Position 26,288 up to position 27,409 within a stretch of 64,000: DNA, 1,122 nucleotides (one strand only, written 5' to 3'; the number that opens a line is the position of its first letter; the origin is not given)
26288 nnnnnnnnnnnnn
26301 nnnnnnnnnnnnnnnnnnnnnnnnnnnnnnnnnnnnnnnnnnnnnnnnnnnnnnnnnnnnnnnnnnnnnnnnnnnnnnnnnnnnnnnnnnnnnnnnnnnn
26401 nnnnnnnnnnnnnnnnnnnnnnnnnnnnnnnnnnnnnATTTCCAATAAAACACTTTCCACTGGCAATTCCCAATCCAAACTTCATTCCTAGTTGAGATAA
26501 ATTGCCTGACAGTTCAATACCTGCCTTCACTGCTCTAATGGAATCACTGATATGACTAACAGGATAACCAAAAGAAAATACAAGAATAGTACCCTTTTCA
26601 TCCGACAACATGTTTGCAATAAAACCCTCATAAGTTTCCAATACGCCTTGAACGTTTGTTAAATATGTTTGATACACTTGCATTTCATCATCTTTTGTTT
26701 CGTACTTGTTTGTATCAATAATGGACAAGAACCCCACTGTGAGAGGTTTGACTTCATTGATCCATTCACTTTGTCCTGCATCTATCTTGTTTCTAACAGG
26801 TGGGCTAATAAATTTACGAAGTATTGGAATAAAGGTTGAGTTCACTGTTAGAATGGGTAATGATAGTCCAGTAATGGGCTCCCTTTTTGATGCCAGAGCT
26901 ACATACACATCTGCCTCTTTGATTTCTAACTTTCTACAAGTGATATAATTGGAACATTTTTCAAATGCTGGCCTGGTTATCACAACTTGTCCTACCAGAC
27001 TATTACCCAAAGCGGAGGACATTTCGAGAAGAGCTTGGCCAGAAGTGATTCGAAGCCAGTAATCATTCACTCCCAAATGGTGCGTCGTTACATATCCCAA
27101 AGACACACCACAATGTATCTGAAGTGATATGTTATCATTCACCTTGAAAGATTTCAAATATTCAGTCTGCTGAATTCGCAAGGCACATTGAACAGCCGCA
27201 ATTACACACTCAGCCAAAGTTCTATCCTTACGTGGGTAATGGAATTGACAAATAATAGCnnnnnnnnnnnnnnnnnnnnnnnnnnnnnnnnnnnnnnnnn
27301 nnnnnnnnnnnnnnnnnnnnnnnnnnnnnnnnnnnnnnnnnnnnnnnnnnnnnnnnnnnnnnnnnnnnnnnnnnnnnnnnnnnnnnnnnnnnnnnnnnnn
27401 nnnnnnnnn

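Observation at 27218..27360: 33-nt micro-exon flanked by roughly 38- and 41-nt introns inside the sAC-like gene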

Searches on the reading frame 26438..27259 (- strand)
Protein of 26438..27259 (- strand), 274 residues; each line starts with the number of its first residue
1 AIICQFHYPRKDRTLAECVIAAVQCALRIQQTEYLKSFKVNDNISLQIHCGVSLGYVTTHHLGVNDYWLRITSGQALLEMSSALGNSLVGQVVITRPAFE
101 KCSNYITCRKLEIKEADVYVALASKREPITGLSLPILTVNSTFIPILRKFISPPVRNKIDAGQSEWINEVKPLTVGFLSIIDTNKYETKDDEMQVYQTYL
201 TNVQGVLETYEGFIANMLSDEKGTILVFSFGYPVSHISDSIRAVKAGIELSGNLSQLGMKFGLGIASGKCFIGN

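Call 55: find_related_loci(query=window:26438-27259:-, collection=metagenome_contigs, flank=3000)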
Query window:26438-27259:- (274 aa) in metagenome_contigs; peptide patterns used: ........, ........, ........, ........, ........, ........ (x = any residue, [..] = any of these).
61 stretches matched a pattern, but none encodes a relative of the query by tblastn (E <= 1e-3).

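Call 57: find_related_loci(query=A3, collection=metagenome_contigs, flank=3000)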
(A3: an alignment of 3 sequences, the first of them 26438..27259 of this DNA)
Query A3 (274 aa) in metagenome_contigs; peptide patterns used: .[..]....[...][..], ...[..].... (x = any residue, [..] = any of these).
204 stretches matched a pattern, but none encodes a relative of the query by tblastn (E <= 1e-3).
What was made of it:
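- Tried and rejected: Two scans of the JGI metagenome contigs, one with the exon 3 protein and one with a three-sequence alignment, gave no confirmed relatives (calls 55, 57).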
